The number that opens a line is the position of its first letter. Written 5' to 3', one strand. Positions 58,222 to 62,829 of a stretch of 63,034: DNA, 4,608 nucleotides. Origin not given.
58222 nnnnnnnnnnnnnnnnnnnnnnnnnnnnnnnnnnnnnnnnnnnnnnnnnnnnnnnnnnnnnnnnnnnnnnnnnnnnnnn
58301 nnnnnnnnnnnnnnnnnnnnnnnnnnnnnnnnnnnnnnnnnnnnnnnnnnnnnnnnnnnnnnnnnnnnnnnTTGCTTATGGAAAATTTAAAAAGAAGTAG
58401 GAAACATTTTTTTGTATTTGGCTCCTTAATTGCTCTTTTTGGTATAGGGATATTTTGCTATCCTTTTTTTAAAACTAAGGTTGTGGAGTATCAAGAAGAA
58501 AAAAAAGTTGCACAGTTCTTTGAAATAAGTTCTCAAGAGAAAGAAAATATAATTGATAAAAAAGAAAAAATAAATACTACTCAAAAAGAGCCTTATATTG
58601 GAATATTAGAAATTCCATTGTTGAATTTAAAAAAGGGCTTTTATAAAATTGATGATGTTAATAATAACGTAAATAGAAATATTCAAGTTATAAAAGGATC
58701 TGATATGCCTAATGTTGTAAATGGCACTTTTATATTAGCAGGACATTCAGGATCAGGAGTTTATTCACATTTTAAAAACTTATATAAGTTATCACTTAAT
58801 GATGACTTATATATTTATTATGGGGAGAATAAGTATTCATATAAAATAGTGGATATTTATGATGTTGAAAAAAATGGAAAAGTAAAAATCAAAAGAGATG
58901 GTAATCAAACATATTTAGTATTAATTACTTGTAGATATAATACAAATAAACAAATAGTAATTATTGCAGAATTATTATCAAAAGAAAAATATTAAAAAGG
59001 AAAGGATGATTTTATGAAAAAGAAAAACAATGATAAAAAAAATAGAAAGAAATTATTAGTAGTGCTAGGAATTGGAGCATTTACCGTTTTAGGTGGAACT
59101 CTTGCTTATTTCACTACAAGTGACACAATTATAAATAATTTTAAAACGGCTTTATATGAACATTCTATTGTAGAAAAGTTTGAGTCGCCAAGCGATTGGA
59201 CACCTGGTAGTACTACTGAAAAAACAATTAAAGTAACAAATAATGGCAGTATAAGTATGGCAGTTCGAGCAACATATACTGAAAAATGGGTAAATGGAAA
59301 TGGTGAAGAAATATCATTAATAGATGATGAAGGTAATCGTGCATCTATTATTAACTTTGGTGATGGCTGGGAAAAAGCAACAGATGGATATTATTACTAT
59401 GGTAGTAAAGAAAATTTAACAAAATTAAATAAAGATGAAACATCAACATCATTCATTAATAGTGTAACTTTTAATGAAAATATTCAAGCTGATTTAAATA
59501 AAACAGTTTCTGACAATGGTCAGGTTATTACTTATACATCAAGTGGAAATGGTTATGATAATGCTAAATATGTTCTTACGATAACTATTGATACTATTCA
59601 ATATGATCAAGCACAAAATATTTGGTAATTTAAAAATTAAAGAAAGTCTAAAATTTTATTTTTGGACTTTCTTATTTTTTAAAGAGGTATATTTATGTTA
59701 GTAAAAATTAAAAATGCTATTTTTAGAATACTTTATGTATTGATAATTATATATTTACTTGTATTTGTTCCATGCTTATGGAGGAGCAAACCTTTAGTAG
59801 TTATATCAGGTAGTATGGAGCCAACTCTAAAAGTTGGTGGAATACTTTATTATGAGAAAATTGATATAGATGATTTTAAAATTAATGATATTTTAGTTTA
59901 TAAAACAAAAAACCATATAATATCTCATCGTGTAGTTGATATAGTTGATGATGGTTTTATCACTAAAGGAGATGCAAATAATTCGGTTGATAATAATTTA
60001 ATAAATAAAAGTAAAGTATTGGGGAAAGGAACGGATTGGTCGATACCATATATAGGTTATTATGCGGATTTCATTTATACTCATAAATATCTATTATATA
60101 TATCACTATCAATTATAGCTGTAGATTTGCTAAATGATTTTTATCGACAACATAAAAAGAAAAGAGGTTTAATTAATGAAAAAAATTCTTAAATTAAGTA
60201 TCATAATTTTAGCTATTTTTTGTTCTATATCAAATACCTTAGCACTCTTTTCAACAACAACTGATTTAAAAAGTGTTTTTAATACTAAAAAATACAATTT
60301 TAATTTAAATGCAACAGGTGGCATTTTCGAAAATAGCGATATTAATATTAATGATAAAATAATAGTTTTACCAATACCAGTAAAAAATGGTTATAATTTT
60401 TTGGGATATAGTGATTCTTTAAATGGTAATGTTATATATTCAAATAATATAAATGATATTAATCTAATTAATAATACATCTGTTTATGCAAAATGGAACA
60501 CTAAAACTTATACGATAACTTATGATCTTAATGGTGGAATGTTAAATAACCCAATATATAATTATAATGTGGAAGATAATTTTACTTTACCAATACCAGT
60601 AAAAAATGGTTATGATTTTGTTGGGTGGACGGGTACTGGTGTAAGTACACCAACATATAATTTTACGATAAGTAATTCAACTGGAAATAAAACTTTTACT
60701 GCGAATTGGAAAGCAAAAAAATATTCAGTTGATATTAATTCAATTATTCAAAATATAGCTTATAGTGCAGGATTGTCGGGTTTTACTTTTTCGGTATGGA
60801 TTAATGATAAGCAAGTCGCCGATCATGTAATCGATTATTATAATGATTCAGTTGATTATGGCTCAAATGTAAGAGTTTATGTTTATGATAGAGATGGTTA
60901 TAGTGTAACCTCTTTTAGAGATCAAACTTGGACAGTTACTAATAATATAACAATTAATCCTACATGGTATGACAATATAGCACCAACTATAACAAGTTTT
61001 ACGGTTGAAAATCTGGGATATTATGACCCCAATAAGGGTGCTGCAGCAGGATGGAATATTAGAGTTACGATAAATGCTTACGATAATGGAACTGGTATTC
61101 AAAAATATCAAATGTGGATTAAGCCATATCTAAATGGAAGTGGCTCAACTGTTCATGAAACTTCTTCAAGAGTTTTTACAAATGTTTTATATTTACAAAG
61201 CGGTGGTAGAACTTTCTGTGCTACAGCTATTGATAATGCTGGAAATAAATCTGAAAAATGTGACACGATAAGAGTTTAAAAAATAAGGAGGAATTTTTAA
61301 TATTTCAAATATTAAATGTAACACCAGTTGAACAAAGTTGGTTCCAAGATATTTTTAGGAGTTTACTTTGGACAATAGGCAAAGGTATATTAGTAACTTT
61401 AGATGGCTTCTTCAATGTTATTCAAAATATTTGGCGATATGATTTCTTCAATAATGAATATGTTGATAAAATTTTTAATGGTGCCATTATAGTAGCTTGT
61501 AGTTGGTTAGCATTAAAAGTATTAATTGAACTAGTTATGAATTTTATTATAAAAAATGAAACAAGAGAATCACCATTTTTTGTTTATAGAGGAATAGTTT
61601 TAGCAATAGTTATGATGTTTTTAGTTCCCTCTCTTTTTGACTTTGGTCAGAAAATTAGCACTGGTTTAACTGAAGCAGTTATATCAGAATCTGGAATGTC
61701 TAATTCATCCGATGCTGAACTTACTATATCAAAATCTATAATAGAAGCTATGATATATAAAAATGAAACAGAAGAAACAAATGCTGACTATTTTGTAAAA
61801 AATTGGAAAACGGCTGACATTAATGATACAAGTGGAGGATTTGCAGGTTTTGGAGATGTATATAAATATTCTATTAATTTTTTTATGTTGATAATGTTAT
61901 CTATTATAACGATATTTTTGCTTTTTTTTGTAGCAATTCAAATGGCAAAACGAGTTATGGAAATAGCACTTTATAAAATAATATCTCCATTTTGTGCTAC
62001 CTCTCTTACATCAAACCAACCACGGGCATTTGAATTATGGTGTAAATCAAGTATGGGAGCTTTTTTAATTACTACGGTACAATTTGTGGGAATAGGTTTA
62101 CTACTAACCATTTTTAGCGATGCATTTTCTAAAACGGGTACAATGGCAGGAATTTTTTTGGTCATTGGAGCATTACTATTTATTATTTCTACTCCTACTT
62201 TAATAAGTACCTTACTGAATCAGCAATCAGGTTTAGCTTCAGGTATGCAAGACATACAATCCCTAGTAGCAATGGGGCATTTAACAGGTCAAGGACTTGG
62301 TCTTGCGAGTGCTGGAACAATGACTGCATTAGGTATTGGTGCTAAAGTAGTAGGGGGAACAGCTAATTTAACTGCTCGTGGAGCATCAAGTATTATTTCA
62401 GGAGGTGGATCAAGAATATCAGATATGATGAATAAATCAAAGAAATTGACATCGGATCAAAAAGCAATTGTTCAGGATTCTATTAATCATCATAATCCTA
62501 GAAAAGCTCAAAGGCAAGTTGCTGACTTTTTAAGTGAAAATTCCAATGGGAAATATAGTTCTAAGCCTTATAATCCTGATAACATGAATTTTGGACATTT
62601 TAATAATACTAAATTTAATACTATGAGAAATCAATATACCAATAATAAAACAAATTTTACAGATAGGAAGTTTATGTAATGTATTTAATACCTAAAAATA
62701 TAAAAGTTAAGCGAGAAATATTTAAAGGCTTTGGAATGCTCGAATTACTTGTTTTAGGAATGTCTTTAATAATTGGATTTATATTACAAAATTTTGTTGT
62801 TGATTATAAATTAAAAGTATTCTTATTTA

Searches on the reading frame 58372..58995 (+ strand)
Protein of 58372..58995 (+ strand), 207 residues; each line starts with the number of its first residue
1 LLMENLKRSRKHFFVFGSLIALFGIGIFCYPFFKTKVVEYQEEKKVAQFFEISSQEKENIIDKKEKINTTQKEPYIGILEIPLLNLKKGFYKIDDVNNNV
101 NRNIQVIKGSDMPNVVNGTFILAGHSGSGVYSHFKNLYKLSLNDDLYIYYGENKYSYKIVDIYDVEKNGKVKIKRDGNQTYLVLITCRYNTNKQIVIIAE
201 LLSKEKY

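Call 62: search_protein_families(library=pfam, proteins=[window:58372-58995:+], max_evalue=0.001)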
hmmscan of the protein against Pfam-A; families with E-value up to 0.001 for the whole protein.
window:58372-58995:+ (207 aa): 1 family
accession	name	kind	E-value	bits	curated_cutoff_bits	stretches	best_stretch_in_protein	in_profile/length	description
PF04203.18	Sortase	-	1.1e-14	54.7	26.6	1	79-201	1-124/125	Sortase domain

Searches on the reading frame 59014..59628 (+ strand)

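Call 62: search_protein_families(library=pfam, proteins=[window:59014-59628:+], max_evalue=0.001)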
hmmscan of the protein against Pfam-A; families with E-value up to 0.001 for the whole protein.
window:59014-59628:+ (204 aa): 1 family
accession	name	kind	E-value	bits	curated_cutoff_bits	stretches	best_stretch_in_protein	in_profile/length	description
PF12389.13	Peptidase_M73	-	0.00042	20.6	22.5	1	20-151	15-144/196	Camelysin metallo-endopeptidase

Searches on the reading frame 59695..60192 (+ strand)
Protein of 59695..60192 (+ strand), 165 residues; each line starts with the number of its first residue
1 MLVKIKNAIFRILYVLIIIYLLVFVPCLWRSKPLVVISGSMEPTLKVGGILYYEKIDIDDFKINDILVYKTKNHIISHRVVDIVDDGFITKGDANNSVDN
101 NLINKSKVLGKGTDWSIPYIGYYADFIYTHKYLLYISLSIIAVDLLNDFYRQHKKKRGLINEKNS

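Call 62: search_protein_families(library=pfam, proteins=[window:59695-60192:+], max_evalue=0.001)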
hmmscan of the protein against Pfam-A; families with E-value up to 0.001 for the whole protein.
window:59695-60192:+ (165 aa): 1 family
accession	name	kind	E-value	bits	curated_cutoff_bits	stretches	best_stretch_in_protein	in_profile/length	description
PF10502.14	Peptidase_S26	-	0.00036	21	22.9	1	11-73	3-67/168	Signal peptidase, peptidase S26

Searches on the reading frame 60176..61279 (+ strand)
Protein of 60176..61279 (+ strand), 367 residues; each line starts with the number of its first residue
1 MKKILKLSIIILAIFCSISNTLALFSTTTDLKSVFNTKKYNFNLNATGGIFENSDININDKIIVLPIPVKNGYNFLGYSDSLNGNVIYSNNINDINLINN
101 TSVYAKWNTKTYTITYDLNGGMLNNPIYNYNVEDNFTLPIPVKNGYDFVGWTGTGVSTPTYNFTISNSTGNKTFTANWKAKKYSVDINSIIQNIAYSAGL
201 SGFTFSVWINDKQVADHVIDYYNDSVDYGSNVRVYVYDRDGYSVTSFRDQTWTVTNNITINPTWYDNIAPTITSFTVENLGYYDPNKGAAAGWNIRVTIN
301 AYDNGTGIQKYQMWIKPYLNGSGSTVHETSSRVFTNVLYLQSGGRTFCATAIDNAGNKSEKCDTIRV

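Call 62: search_protein_families(library=pfam, proteins=[window:60176-61279:+], max_evalue=0.001)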
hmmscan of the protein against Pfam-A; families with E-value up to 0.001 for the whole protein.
window:60176-61279:+ (367 aa): 2 families
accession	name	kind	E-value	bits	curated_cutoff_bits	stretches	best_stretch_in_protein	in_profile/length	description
PF09479.16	Flg_new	-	3.1e-15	56.5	27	2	112-176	1-64/65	Listeria-Bacteroides repeat domain (List_Bact_rpt)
PF18998.6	Flg_new_2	-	1.8e-07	31.5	23.6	1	142-181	31-72/73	Divergent InlB B-repeat domain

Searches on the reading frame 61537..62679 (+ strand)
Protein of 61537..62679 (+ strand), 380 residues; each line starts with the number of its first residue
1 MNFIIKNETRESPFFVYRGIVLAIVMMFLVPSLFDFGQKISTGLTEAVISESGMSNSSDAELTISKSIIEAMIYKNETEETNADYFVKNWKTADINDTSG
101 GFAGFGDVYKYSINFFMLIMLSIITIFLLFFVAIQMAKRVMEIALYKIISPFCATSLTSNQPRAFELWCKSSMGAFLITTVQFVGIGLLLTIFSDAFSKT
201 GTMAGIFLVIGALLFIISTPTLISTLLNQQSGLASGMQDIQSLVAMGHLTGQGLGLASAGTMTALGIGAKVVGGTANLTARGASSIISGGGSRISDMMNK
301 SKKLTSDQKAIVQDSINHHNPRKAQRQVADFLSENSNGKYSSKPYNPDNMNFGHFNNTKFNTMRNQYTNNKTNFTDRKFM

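Call 62: search_protein_families(library=pfam, proteins=[window:61537-62679:+], max_evalue=0.001)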
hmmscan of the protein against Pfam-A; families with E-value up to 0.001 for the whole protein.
window:61537-62679:+ (380 aa): 1 family
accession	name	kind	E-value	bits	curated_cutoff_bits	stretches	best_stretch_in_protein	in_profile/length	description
PF19597.4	TrbL_4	-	1.2e-13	51.5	27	1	112-245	142-266/276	Conjugal transfer protein TrbL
